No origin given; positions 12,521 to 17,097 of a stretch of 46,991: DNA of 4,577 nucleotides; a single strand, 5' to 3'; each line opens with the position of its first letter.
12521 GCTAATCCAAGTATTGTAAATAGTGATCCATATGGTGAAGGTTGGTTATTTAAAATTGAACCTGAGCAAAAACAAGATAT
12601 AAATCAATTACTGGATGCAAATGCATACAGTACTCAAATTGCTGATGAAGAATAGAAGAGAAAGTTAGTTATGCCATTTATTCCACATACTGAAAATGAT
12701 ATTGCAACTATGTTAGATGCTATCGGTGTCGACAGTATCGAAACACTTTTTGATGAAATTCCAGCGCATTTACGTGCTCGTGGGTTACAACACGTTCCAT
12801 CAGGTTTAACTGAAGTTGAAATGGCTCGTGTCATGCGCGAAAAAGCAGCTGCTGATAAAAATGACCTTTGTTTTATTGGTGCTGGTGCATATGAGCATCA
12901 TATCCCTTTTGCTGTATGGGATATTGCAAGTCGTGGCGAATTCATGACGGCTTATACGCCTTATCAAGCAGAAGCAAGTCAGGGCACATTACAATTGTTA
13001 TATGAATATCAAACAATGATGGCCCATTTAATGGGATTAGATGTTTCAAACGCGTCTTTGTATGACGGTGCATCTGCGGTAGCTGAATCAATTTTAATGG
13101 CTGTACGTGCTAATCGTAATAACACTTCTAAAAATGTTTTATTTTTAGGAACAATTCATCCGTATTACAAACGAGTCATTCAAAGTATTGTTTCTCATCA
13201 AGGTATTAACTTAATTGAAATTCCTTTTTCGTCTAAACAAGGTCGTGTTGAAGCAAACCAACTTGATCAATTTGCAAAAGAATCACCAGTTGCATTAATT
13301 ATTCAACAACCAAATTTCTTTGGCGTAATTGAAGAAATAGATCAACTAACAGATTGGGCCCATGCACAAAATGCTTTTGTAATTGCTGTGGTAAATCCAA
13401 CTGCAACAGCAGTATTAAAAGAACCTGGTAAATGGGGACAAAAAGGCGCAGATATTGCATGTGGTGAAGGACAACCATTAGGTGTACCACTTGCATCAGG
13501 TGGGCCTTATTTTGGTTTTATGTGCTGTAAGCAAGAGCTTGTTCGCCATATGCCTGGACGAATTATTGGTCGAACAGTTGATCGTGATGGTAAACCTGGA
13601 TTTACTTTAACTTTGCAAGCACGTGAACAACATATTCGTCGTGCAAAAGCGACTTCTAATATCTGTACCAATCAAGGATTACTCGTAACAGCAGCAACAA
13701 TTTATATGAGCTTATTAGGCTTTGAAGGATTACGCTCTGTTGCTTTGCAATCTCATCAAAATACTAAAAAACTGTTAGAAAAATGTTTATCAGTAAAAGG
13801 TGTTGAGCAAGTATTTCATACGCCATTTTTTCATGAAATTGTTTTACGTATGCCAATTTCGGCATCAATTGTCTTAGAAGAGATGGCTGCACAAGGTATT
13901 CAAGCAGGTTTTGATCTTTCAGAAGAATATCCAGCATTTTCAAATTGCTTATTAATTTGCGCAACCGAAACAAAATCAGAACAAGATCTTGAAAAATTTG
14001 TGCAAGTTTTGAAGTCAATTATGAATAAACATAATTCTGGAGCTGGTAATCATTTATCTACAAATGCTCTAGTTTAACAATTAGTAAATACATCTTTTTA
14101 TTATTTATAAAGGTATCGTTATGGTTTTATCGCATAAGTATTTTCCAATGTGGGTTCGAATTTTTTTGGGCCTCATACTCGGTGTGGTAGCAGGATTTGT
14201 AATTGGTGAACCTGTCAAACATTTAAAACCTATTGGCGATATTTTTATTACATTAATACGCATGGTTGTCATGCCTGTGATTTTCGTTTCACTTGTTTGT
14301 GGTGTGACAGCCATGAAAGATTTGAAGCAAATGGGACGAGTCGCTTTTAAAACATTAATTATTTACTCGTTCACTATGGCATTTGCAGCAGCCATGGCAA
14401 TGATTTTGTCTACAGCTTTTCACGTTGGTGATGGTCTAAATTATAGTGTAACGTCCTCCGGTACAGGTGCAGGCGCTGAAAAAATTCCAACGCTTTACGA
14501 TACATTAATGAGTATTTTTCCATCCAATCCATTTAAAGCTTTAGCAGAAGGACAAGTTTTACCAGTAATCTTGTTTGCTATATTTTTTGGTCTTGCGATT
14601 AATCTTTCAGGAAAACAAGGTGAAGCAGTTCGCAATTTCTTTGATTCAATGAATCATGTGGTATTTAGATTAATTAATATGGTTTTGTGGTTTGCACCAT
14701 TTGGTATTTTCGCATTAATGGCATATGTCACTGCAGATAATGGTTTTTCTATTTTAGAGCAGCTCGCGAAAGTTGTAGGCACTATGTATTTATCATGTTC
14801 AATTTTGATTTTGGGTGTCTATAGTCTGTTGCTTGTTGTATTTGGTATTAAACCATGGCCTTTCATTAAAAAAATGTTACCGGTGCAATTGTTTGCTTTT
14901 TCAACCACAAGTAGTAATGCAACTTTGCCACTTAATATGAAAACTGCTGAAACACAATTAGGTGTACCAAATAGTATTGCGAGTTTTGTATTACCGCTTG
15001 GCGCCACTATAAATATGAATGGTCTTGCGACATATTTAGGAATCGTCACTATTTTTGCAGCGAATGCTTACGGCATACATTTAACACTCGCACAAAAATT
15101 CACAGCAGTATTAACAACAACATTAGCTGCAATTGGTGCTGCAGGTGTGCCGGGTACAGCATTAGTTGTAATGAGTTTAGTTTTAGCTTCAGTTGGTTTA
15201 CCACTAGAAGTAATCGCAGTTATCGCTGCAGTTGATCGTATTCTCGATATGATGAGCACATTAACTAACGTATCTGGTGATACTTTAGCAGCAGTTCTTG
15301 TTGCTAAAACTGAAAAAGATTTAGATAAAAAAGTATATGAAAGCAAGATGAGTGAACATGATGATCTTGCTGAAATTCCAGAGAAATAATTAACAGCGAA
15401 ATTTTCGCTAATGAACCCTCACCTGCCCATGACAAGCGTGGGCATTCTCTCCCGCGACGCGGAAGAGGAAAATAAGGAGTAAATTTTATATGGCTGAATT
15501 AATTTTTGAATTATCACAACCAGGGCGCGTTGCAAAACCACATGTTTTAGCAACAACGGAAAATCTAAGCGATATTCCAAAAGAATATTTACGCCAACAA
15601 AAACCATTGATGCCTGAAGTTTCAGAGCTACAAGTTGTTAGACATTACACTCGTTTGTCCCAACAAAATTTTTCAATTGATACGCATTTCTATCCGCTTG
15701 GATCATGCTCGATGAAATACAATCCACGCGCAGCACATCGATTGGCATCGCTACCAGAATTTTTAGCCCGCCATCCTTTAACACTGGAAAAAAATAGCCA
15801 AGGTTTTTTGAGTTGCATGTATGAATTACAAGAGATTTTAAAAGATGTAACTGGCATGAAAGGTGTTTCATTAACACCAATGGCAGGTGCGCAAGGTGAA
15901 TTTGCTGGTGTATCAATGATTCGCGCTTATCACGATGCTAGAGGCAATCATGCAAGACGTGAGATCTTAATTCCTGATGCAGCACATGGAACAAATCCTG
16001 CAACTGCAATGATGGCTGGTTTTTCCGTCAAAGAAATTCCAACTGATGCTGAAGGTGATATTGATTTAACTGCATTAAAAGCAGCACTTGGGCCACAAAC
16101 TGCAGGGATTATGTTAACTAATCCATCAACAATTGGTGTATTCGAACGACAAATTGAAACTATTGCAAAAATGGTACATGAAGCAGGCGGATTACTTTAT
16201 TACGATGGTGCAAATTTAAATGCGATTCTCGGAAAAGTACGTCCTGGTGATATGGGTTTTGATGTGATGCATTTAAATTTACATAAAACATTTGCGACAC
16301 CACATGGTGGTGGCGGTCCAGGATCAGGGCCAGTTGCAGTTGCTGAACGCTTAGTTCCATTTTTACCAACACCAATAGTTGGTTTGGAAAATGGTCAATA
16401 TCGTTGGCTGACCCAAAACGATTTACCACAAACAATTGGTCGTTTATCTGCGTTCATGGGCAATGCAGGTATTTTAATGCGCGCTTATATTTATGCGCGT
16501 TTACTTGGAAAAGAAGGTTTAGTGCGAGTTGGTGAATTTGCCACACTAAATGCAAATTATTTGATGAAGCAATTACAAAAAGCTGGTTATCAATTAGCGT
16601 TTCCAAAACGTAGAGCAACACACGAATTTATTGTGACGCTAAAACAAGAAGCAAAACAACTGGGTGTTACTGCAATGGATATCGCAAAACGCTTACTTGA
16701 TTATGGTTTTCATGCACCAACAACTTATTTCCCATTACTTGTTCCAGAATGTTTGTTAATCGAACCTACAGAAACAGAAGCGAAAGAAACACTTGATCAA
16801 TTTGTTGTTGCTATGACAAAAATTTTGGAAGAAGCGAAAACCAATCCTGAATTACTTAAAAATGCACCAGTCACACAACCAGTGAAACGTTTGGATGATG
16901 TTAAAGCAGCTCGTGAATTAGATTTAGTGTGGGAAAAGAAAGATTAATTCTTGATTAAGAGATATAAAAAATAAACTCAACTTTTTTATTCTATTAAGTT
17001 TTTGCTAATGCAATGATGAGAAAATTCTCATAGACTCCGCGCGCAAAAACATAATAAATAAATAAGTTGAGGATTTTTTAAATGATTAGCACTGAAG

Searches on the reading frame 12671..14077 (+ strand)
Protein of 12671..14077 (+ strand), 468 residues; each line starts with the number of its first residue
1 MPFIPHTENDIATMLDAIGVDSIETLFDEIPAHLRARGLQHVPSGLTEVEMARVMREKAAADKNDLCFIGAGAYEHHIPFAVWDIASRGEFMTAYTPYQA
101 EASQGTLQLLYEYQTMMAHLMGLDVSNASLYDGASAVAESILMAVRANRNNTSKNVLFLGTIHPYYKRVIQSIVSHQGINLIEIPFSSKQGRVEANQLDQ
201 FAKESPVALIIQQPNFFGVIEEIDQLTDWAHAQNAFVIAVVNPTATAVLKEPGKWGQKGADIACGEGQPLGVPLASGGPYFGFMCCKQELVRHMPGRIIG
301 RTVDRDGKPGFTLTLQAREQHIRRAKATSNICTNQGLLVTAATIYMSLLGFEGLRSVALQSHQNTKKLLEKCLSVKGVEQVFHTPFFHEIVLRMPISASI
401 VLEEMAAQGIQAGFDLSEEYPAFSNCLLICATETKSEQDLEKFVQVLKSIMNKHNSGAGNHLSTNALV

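Call 60: search_protein_families(library=pfam, proteins=[window:12671-14077:+], max_evalue=0.00001)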
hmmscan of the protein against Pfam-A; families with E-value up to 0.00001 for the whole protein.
window:12671-14077:+ (468 aa): 1 family
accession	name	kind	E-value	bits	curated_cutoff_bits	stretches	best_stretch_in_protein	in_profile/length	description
PF02347.22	GDC-P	-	2.8e-119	399.2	26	1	3-447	3-429/429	Glycine cleavage system P-protein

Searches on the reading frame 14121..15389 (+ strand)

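Call 61: search_protein_families(library=pfam, proteins=[window:14121-15389:+], max_evalue=0.00001)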
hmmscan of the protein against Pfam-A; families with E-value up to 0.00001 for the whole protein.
window:14121-15389:+ (422 aa): 1 family
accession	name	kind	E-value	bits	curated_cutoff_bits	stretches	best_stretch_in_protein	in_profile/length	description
PF00375.23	SDF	-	2.9e-129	431.9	27.9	1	10-396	1-386/387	Sodium:dicarboxylate symporter family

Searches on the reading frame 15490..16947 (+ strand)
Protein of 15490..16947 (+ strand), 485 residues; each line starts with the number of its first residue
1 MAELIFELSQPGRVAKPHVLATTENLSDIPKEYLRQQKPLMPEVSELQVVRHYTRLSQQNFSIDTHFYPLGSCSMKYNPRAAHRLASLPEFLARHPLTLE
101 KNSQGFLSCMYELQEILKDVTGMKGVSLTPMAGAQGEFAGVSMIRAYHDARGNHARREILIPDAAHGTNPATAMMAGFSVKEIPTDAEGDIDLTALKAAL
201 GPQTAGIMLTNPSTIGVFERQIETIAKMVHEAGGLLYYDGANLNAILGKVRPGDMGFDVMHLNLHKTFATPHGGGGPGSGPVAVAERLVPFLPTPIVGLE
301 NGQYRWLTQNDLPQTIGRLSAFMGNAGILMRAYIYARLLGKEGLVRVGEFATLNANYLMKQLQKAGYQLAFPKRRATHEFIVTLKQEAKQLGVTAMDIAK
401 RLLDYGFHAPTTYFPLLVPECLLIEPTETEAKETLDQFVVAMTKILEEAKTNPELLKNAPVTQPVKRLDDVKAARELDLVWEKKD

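Call 61: search_protein_families(library=pfam, proteins=[window:15490-16947:+], max_evalue=0.00001)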
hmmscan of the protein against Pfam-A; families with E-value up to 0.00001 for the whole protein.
window:15490-16947:+ (485 aa): 3 families
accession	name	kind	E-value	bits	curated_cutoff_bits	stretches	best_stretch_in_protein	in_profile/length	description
PF21478.3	GcvP2_C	-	6.2e-30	104.1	27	1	349-451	3-104/122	Glycine dehydrogenase, C-terminal domain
PF02347.22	GDC-P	-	8.9e-13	48.3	26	1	28-374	30-372/429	Glycine cleavage system P-protein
PF00266.25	Aminotran_5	-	1.6e-08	34.4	21.5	1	153-273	85-207/371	Aminotransferase class-V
